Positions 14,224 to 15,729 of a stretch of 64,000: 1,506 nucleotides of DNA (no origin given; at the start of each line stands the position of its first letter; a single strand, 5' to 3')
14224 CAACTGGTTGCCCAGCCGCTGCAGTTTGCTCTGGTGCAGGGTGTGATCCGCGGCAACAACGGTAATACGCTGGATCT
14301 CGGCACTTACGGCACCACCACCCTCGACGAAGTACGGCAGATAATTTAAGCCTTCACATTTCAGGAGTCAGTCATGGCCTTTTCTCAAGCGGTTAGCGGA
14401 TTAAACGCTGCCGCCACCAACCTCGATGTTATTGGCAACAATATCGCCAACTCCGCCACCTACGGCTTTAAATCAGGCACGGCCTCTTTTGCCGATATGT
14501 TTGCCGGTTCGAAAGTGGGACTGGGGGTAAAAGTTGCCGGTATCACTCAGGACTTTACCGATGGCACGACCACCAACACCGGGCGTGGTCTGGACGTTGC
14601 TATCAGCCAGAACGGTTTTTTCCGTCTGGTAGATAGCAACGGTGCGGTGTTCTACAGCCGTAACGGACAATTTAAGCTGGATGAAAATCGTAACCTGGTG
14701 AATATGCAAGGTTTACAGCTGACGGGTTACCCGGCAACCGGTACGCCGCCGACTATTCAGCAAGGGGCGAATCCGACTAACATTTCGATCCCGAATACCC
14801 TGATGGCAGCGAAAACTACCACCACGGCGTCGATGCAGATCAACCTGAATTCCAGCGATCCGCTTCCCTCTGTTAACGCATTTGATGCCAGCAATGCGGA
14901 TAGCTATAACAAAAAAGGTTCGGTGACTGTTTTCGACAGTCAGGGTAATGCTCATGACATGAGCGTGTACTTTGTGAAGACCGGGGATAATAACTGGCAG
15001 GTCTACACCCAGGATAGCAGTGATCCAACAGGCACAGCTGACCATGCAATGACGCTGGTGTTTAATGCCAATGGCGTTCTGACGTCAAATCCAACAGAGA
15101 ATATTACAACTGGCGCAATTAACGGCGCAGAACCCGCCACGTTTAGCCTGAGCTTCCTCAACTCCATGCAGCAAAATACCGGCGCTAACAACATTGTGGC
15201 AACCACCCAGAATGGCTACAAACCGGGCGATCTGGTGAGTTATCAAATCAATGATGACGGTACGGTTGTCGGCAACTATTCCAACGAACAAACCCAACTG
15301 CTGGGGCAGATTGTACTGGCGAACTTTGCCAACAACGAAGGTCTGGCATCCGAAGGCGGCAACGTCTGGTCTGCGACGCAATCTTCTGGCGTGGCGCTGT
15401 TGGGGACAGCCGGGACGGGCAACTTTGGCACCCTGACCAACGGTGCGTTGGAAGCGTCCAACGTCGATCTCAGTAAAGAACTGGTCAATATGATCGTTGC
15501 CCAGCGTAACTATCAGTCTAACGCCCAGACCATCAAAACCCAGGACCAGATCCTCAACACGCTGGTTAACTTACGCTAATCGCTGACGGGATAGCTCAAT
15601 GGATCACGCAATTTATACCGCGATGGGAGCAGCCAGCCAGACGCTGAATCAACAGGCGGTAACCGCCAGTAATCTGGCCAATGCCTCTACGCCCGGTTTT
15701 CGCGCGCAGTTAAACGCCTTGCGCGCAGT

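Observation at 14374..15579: FlgE hook protein is 401 aa with a central domain that may differ from the K-12 allele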

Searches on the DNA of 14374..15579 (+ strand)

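Call 3: search_dna_similar(query=window:14374-15579:+, collection=ecoli_genomes, mode=near, max_rows=30, rows=spread)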
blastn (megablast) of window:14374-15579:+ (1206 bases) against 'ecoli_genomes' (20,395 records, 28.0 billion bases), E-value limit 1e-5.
Records with a match: 5424; places in all: 5427; records where one place covers at least 80% of the query: 5422.
Genomes with a match: 5424 of 5426; with a place that covers at least 80% of the query: 5422. Places per genome that has any: lowest 1, median 1, highest 2. On chromosomes: 5422 places; on plasmids: 5.
Best place of each record, by identity: >=99% 343; 95-99% 3853; 90-95% 1228.
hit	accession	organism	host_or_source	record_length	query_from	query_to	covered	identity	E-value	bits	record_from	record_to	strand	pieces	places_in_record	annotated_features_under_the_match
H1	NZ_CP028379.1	Escherichia coli O145 str. RM9872 strain RM9872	Bos taurus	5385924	1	1206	100%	100.0%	0e+0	2228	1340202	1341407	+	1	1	flgE: flagellar hook protein FlgE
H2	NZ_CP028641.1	Escherichia coli strain 132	cattle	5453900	1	1206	100%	99.1%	0e+0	2167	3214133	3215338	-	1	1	flgE: flagellar hook protein FlgE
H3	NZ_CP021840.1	Escherichia coli strain EC974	Homo sapiens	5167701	1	1206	100%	98.5%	0e+0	2128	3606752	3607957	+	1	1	flgE: flagellar hook protein FlgE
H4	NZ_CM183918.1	Escherichia coli strain GMM076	Homo sapiens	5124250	1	1206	100%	98.0%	0e+0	2095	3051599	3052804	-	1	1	flgE: flagellar hook protein FlgE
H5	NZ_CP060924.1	Escherichia coli strain EC14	Homo sapiens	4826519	1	1206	100%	97.8%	0e+0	2078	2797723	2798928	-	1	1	flgE: flagellar hook protein FlgE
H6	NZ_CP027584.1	Escherichia coli strain 00-3076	Homo sapiens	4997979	1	1206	100%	97.7%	0e+0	2073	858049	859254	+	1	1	flgE: flagellar hook protein FlgE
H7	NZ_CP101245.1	Escherichia coli strain EC21Z-097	Homo sapiens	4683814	1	1206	100%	97.7%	0e+0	2073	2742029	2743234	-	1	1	flgE: flagellar hook protein FlgE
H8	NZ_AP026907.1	Escherichia coli strain MY732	Canis lupus familiaris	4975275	1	1206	100%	97.7%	0e+0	2073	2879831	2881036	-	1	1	flgE: flagellar hook protein FlgE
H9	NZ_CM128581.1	Escherichia coli strain 700462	Homo sapiens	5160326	1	1206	100%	97.7%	0e+0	2073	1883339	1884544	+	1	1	flgE: flagellar hook protein FlgE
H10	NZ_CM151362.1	Escherichia coli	Homo sapiens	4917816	1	1206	100%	97.7%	0e+0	2073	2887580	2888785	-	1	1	flgE: flagellar hook protein FlgE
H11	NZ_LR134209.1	Escherichia coli strain NCTC11476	missing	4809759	1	1206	100%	97.7%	0e+0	2073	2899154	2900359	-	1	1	flgE: flagellar hook protein FlgE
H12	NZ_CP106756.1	Escherichia coli strain B-JRPT-4119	Homo sapiens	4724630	1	1206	100%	97.6%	0e+0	2067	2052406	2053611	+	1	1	flgE: flagellar hook protein FlgE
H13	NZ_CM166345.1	Escherichia coli strain CH4811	Homo sapiens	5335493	1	1206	100%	97.6%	0e+0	2067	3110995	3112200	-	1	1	flgE: flagellar hook protein FlgE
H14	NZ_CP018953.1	Escherichia coli strain Ecol_276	Homo sapiens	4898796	1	1206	100%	97.3%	0e+0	2045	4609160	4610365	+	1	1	flgE: flagellar hook protein FlgE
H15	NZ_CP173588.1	Escherichia coli strain 98194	Homo sapiens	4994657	1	1206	100%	97.3%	0e+0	2045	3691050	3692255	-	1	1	flgE: flagellar hook protein FlgE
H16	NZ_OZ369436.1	Escherichia coli strain Esc28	not applicable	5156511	1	1206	100%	97.3%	0e+0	2045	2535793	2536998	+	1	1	flgE: flagellar hook protein FlgE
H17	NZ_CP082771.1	Escherichia coli LF82 strain LF82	Homo sapiens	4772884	1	1206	100%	97.1%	0e+0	2034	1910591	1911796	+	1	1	flgE: flagellar hook protein FlgE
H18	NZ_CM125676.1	Escherichia coli strain 2022N21-074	Homo sapiens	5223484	1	1206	100%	96.9%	0e+0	2023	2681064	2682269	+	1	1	flgE: flagellar hook protein FlgE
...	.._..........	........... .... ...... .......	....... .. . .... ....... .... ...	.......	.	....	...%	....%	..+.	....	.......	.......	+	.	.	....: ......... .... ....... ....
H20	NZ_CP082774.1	Escherichia coli O16:H6 strain CU37RT-2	Homo sapiens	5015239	1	1206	100%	96.7%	0e+0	2006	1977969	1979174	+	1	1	flgE: flagellar hook protein FlgE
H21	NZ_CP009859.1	Escherichia coli strain ECONIH1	rectal swab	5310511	1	1206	100%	96.5%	0e+0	1995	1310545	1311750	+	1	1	flgE: flagellar hook protein FlgE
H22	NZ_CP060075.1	Escherichia coli strain G3/10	Homo sapiens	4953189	1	1206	100%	95.7%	0e+0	1941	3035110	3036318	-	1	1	flgE: flagellar hook protein FlgE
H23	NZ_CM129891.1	Escherichia coli strain MB06021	seawater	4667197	1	1206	100%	95.1%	0e+0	1903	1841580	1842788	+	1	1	flgE: flagellar hook protein FlgE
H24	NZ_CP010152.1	Escherichia coli strain D9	dog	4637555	1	1206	100%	95.0%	0e+0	1892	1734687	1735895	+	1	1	flgE: flagellar hook protein FlgE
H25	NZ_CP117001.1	Escherichia coli strain MLI108K2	Homo sapiens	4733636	1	1206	100%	95.0%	0e+0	1892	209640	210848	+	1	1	flgE: flagellar hook protein FlgE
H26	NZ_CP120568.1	Escherichia coli strain 582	Homo sapiens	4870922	1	1206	100%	95.0%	0e+0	1892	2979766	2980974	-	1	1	flgE: flagellar hook protein FlgE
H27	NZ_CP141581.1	Escherichia coli strain ECO-104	sputum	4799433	1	1206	100%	95.0%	0e+0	1892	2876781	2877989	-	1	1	flgE: flagellar hook protein FlgE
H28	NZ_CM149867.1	Escherichia coli strain HCP6S3_I2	Sus scrofa domesticus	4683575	1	1206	100%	95.0%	0e+0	1892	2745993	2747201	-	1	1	flgE: flagellar hook protein FlgE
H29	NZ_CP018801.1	Escherichia coli strain tolC-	laboratory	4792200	1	1206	100%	94.9%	0e+0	1886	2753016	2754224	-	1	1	flgE: flagellar hook protein FlgE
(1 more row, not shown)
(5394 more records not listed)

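Call 7: get_annotated_region(hit=H1, flank=3000)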
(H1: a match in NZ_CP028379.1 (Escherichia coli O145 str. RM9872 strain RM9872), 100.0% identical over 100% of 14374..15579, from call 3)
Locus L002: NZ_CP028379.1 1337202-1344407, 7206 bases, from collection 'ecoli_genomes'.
description: Escherichia coli O145 str. RM9872 chromosome, complete genome
organism: Escherichia coli O145 str. RM9872 strain RM9872 (NCBI taxid 1055544)
replicon: chromosome; assembly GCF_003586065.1
host: Bos taurus; source: feces; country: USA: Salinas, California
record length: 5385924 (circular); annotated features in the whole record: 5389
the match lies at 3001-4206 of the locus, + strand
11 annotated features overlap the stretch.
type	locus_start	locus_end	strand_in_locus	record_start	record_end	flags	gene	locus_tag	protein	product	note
CDS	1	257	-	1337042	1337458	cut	flgN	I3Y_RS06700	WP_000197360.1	flagella biosynthesis chaperone FlgN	-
CDS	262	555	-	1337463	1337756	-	flgM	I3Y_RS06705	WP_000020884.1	flagellar biosynthesis anti-sigma factor FlgM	-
CDS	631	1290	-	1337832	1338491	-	flgA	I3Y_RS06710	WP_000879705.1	flagellar basal body P-ring formation chaperone FlgA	-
CDS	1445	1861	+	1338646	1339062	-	flgB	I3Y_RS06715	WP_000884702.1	flagellar basal body rod protein FlgB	-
CDS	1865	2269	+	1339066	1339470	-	flgC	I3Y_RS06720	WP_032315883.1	flagellar basal body rod protein FlgC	-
CDS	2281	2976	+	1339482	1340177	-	flgD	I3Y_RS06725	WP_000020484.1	flagellar hook assembly protein FlgD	-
CDS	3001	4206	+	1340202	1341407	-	flgE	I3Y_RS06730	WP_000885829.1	flagellar hook protein FlgE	-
CDS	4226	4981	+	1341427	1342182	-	flgF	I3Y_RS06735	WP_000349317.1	flagellar basal-body rod protein FlgF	-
CDS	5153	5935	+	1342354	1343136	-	flgG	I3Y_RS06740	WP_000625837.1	flagellar basal-body rod protein FlgG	-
CDS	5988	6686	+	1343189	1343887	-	flgH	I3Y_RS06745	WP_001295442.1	flagellar basal body L-ring protein FlgH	-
CDS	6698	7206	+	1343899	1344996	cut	flgI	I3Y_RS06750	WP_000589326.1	flagellar basal body P-ring protein FlgI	-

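Call 8: get_annotated_region(hit=H29, flank=1000)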
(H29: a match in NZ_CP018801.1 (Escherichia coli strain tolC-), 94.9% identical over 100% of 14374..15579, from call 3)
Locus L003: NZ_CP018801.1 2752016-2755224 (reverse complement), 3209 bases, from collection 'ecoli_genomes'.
description: Escherichia coli strain tolC- chromosome, complete genome
organism: Escherichia coli strain tolC- (NCBI taxid 562)
replicon: chromosome; assembly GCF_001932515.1
host: -; source: laboratory; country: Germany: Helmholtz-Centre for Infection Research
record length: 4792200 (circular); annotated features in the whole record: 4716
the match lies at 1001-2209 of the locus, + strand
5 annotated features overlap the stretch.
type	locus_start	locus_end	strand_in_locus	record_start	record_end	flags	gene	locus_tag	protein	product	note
CDS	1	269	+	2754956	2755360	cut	flgC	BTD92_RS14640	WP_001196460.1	flagellar basal body rod protein FlgC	-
CDS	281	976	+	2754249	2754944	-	flgD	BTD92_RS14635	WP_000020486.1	flagellar hook assembly protein FlgD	-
CDS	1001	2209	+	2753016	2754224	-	flgE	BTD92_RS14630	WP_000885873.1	flagellar hook protein FlgE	-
CDS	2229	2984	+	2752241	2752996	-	flgF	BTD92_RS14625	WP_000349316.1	flagellar basal-body rod protein FlgF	-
CDS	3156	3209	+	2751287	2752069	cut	flgG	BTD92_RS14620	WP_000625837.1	flagellar basal-body rod protein FlgG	-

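Call 12: search_dna_similar(query=window:15018-15118:+, collection=ecoli_genomes, mode=distant, max_rows=60, rows=spread)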
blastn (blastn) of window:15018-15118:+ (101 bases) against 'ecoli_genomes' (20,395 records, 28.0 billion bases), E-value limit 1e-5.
Records with a match: 3821; places in all: 3821; records where one place covers at least 80% of the query: 3132.
Genomes with a match: 3821 of 5426; with a place that covers at least 80% of the query: 3132. Places per genome that has any: lowest 1, median 1, highest 1. On chromosomes: 3816 places; on plasmids: 5.
Best place of each record, by identity: >=99% 39; 95-99% 201; 90-95% 3538; 80-90% 43.
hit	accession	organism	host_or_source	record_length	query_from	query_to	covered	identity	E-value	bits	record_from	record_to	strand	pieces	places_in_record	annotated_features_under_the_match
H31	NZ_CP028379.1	Escherichia coli O145 str. RM9872 strain RM9872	Bos taurus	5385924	1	101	100%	100.0%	1e-43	183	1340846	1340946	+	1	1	flgE: flagellar hook protein FlgE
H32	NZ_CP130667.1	Escherichia coli strain SM107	Homo sapiens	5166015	1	101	100%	97.0%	3e-39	169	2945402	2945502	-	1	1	flgE: flagellar hook protein FlgE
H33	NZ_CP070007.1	Escherichia coli strain FDAARGOS_1288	Homo sapiens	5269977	2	101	99%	96.0%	1e-37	163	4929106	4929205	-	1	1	flgE: flagellar hook protein FlgE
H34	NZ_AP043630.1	Escherichia coli strain AST217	Homo sapiens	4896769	2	101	99%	96.0%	1e-37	163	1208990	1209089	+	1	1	flgE: flagellar hook protein FlgE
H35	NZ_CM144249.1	Escherichia coli strain CB209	Homo sapiens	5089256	1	101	100%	94.1%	2e-35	156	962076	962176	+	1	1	flgE: flagellar hook protein FlgE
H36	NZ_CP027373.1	Escherichia coli strain 05-3629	Homo sapiens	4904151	1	101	100%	93.1%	7e-34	151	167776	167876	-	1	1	flgE: flagellar hook protein FlgE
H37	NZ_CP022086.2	Escherichia coli O104:H4 strain FDAARGOS_348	Homo sapiens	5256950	1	101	100%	93.1%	7e-34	151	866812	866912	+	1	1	flgE: flagellar hook protein FlgE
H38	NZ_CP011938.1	Escherichia coli strain C43(DE3)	missing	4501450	1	101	100%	93.1%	7e-34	151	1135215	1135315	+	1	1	flgE: flagellar hook protein FlgE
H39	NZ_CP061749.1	Escherichia coli O15:H12 strain 2273-PO3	Ovis aries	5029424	1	101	100%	93.1%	7e-34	151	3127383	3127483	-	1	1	flgE: flagellar hook protein FlgE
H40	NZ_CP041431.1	Escherichia coli strain STEC316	Raw beef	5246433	1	101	100%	93.1%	7e-34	151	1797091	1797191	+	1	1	flgE: flagellar hook protein FlgE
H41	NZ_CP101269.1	Escherichia coli strain EC21Z-048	Homo sapiens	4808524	1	101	100%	93.1%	7e-34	151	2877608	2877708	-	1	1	flgE: flagellar hook protein FlgE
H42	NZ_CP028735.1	Escherichia coli strain A41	Antechinus bellus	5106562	1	101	100%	93.1%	7e-34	151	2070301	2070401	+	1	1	flgE: flagellar hook protein FlgE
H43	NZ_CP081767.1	Escherichia coli strain 0H18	-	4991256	1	101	100%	93.1%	7e-34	151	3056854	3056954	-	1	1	flgE: flagellar hook protein FlgE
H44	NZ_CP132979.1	Escherichia coli strain ARS-C101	Beef Cattle Feces - Rectal Grab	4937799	1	101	100%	93.1%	7e-34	151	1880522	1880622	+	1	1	flgE: flagellar hook protein FlgE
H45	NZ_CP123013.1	Escherichia coli strain 18-4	Homo sapiens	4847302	1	101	100%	93.1%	7e-34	151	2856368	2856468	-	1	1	flgE: flagellar hook protein FlgE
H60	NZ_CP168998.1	Escherichia coli strain UTAK-14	Veal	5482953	1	101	100%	92.2%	3e-32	145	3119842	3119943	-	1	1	flgE: flagellar hook protein FlgE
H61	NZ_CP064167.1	Escherichia coli O157:H7 strain Wll001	Homo sapiens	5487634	1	101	100%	92.1%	8e-33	147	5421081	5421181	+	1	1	flgE: flagellar hook protein FlgE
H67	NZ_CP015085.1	Escherichia coli O25b:H4 strain O25b:H4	Homo sapiens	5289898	1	101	100%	91.1%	4e-31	142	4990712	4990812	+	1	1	flgE: flagellar hook protein FlgE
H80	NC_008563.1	Escherichia coli APEC O1 strain APEC O1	lesion site (lung) of a dead turkey ...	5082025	35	101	66%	92.5%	4e-18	100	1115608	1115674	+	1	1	flgE: flagellar hook protein FlgE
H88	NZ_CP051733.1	Escherichia coli strain SCU-109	Homo sapiens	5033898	39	101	62%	92.1%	6e-16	92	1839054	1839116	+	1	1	flgE: flagellar hook protein FlgE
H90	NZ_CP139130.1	Escherichia coli strain YZ22PE165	Pig farm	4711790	38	99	61%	83.9%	6e-9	68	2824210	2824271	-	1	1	flgE: flagellar hook protein FlgE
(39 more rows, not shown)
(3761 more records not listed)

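Call 14: get_annotated_region(hit=H32, flank=800)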
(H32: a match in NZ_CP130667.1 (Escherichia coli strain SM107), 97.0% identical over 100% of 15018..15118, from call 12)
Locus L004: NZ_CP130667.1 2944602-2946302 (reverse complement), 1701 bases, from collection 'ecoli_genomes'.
description: Escherichia coli strain SM107 chromosome, complete genome
organism: Escherichia coli strain SM107 (NCBI taxid 562)
replicon: chromosome; assembly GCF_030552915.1
host: Homo sapiens; source: urine; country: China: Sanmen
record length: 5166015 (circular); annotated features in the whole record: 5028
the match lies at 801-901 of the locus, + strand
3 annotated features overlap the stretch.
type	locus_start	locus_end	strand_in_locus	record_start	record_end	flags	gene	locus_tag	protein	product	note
CDS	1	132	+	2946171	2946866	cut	flgD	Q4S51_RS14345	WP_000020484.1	flagellar hook assembly protein FlgD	-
CDS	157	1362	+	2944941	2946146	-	flgE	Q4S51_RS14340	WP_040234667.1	flagellar hook protein FlgE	-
CDS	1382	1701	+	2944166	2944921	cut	flgF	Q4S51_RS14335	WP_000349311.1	flagellar basal-body rod protein FlgF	-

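Call 15: get_annotated_region(hit=H35, flank=800)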
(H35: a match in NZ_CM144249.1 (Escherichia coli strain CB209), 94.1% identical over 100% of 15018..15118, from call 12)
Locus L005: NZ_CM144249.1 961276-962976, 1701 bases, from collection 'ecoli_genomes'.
description: Escherichia coli strain CB209 chromosome, whole genome shotgun sequence
organism: Escherichia coli strain CB209 (NCBI taxid 562)
replicon: chromosome; assembly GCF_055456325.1
host: Homo sapiens; source: stool; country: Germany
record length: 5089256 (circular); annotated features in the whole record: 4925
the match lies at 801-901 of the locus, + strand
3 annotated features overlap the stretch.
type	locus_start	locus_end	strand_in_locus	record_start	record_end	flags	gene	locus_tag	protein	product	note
CDS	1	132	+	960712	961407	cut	flgD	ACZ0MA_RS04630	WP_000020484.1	flagellar hook assembly protein FlgD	-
CDS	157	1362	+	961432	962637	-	flgE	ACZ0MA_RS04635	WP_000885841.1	flagellar hook protein FlgE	-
CDS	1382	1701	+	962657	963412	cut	flgF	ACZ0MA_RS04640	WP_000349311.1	flagellar basal-body rod protein FlgF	-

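Call 16: get_annotated_region(hit=H37, flank=800)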
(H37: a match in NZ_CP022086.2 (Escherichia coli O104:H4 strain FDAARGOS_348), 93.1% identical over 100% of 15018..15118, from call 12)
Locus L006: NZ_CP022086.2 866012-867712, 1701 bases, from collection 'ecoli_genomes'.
description: Escherichia coli O104:H4 strain FDAARGOS_348 chromosome, complete genome
organism: Escherichia coli O104:H4 strain FDAARGOS_348 (NCBI taxid 1038927)
replicon: chromosome; assembly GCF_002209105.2
host: Homo sapiens; source: stool; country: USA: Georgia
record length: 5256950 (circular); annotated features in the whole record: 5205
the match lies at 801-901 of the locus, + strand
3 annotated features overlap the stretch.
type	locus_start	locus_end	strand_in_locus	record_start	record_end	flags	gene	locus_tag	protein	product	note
CDS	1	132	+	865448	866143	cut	flgD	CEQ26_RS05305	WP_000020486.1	flagellar hook assembly protein FlgD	-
CDS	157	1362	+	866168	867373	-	flgE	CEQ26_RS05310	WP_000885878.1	flagellar hook protein FlgE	-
CDS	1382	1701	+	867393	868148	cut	flgF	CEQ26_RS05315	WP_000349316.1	flagellar basal-body rod protein FlgF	-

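Call 17: get_annotated_region(hit=H60, flank=800)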
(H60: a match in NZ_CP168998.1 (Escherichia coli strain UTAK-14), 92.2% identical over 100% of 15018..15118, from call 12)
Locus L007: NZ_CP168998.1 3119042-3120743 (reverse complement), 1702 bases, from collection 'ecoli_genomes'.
description: Escherichia coli strain UTAK-14 chromosome, complete genome
organism: Escherichia coli strain UTAK-14 (NCBI taxid 562)
replicon: chromosome; assembly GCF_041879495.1
host: -; source: Veal; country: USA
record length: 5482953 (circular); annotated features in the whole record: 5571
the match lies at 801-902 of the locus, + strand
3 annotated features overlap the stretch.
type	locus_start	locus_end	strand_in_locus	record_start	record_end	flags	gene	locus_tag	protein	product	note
CDS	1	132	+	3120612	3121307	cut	flgD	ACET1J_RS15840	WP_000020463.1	flagellar hook assembly protein FlgD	-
CDS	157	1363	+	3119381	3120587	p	flgE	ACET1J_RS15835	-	flagellar hook protein FlgE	frameshifted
CDS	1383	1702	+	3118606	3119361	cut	flgF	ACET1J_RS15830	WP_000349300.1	flagellar basal-body rod protein FlgF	-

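Call 18: get_annotated_region(hit=H61, flank=800)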
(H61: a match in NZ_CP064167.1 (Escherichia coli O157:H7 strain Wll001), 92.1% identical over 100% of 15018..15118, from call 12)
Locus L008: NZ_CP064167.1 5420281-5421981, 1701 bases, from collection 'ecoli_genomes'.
description: Escherichia coli O157:H7 strain Wll001 chromosome, complete genome
organism: Escherichia coli O157:H7 strain Wll001 (NCBI taxid 83334)
replicon: chromosome; assembly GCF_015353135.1
host: Homo sapiens; source: -; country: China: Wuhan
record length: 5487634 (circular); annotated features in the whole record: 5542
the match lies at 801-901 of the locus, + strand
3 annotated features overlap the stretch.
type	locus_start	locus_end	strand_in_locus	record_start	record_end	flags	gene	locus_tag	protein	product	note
CDS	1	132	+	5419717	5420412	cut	flgD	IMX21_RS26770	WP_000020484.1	flagellar hook assembly protein FlgD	-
CDS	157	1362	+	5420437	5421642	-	flgE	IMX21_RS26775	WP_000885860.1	flagellar hook protein FlgE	-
CDS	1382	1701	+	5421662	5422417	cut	flgF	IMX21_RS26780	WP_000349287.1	flagellar basal-body rod protein FlgF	-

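Call 19: get_annotated_region(hit=H67, flank=800)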
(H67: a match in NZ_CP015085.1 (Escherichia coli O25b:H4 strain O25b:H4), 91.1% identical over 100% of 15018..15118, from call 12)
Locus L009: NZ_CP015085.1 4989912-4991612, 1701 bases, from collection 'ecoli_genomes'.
description: Escherichia coli O25b:H4 chromosome, complete genome
organism: Escherichia coli O25b:H4 strain O25b:H4 (NCBI taxid 941280)
replicon: chromosome; assembly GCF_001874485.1
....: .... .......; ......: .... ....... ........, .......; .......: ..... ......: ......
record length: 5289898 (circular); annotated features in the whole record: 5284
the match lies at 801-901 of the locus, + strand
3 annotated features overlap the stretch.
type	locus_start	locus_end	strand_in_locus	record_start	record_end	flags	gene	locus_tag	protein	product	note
CDS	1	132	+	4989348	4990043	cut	flgD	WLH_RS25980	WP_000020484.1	flagellar hook assembly protein FlgD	-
CDS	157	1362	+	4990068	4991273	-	flgE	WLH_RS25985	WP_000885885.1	flagellar hook protein FlgE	-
CDS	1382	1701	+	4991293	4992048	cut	flgF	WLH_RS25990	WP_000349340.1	flagellar basal-body rod protein FlgF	-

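Call 20: get_annotated_region(hit=H80, flank=800)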
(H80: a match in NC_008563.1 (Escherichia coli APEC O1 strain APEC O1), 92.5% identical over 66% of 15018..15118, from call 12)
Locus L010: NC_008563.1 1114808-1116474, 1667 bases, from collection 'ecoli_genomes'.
description: Escherichia coli APEC O1, complete sequence
organism: Escherichia coli APEC O1 strain APEC O1 (NCBI taxid 405955)
replicon: chromosome; assembly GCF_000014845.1
host: -; source: lesion site (lung) of a dead turkey with colibacillosis; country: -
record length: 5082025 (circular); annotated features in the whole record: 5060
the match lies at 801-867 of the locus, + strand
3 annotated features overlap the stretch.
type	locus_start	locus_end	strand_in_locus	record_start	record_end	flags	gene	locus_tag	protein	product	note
CDS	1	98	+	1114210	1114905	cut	flgD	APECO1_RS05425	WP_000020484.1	flagellar hook assembly protein FlgD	-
CDS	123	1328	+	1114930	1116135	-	flgE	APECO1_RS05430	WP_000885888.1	flagellar hook protein FlgE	-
CDS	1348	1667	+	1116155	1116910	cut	flgF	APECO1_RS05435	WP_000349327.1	flagellar basal-body rod protein FlgF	-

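Call 21: get_annotated_region(hit=H88, flank=800)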
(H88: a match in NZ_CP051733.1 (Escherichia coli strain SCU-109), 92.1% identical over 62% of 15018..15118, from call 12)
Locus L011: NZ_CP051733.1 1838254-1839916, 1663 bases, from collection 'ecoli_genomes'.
description: Escherichia coli strain SCU-109 chromosome, complete genome
organism: Escherichia coli strain SCU-109 (NCBI taxid 562)
replicon: chromosome; assembly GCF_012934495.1
host: Homo sapiens; source: rectal swab from healthy college student; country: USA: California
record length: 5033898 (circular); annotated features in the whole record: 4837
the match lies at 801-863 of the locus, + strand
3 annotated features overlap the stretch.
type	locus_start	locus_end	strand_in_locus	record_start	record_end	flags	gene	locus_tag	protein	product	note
CDS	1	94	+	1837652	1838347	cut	flgD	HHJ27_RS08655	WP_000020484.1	flagellar hook assembly protein FlgD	-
CDS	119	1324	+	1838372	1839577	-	flgE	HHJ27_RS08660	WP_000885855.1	flagellar hook protein FlgE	-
CDS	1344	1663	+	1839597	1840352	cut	flgF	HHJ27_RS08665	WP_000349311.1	flagellar basal-body rod protein FlgF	-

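Call 22: get_annotated_region(hit=H90, flank=800)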
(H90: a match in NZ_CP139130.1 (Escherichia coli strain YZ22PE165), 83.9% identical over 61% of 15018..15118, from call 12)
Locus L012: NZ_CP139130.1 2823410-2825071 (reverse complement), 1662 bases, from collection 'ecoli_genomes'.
description: Escherichia coli strain YZ22PE165 chromosome, complete genome
organism: Escherichia coli strain YZ22PE165 (NCBI taxid 562)
replicon: chromosome; assembly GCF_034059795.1
host: -; source: Pig farm; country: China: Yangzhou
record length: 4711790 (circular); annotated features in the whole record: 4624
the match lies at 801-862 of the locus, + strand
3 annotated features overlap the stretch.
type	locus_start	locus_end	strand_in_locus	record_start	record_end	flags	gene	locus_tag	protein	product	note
CDS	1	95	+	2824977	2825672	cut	flgD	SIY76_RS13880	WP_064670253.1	flagellar hook assembly protein FlgD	-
CDS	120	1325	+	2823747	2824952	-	flgE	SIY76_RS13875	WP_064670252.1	flagellar hook protein FlgE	-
CDS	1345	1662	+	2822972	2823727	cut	flgF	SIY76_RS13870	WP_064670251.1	flagellar basal-body rod protein FlgF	-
